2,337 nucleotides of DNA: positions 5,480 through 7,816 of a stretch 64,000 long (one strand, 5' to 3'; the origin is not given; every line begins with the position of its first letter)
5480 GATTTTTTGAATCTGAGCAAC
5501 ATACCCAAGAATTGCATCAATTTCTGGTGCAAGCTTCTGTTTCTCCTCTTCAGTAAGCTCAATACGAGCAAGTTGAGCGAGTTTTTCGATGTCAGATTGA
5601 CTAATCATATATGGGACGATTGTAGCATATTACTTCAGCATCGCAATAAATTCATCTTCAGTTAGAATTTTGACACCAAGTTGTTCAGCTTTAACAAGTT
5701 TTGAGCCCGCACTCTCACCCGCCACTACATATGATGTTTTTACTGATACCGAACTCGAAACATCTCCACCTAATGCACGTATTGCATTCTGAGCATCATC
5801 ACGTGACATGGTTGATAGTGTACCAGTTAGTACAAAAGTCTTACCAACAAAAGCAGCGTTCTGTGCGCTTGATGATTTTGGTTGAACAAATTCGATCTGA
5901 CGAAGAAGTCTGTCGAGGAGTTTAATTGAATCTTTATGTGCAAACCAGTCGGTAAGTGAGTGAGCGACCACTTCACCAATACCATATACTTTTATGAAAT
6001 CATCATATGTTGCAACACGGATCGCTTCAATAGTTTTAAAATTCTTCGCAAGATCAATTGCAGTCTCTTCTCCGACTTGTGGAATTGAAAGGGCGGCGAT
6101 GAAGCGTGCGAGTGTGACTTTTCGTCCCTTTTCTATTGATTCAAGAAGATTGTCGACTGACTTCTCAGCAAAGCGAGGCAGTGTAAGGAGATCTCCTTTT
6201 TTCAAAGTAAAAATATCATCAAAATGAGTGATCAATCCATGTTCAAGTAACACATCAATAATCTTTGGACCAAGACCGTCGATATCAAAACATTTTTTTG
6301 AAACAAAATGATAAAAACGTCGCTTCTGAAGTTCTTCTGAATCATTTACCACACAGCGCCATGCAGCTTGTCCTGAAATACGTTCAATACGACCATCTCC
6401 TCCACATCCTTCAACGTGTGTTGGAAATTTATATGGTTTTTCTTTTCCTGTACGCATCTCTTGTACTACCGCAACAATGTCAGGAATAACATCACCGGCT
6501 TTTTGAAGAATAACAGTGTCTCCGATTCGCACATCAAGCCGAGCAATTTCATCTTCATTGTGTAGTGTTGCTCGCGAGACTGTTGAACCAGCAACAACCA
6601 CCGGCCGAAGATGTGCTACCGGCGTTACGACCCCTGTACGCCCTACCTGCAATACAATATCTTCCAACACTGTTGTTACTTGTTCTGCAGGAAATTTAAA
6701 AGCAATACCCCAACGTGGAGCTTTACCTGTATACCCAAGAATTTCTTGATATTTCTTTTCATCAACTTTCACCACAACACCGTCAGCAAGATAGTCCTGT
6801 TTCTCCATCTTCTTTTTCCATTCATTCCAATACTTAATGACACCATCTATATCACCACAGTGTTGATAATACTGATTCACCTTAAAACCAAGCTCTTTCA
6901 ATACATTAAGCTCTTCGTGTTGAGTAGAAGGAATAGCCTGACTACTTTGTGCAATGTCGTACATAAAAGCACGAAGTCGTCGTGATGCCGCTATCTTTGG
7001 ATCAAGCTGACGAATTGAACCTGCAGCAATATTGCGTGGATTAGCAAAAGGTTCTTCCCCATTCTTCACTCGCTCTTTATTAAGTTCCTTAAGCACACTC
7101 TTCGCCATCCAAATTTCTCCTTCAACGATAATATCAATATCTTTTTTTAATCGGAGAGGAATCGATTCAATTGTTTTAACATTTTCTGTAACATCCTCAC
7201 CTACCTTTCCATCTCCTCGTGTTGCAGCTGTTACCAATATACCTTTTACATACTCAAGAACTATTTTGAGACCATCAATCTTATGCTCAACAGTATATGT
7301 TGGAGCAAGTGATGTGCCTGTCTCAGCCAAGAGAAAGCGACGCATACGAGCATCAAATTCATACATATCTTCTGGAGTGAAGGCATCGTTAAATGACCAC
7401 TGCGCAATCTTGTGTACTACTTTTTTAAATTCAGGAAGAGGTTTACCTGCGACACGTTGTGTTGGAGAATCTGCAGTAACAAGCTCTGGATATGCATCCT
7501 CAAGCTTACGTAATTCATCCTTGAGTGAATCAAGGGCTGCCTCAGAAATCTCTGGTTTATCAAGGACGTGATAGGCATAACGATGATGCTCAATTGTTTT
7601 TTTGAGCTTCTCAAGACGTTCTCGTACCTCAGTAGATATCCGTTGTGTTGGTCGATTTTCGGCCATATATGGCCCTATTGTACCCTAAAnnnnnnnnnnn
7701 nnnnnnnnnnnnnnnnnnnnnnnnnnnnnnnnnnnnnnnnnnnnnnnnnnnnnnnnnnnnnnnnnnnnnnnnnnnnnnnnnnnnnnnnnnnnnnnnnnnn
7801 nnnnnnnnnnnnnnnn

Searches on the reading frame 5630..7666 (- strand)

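Call 26: search_protein_families(library=pfam, proteins=[window:5630-7666:-], max_evalue=0.001)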
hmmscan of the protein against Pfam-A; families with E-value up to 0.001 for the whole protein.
window:5630-7666:- (678 aa): 7 families
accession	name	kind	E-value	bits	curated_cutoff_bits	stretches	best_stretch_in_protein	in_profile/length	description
PF01653.23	DNA_ligase_aden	-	2.7e-85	286.4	27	1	79-328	3-253/253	NAD-dependent DNA ligase adenylation domain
PF03120.22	DNA_ligase_OB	-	2.6e-34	117.4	32.9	1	331-408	1-78/79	NAD-dependent DNA ligase OB-fold domain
PF12826.13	HHH_2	-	3.5e-18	66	27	1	521-583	1-63/64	Helix-hairpin-helix motif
PF00533.33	BRCT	-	2.6e-15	56.8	21.3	1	606-676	6-77/78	BRCA1 C Terminus (BRCT) domain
PF14520.12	HHH_5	-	1.2e-13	51.7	27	2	523-571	2-51/57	Helix-hairpin-helix domain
PF12738.14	PTCB-BRCT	-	4.2e-06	27.1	22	1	617-669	8-60/63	twin BRCT domain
PF22745.1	Nlig-Ia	-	2.4e-05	25.3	27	1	15-64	3-52/92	DNA ligase-like, N-terminal NAD+-binding domain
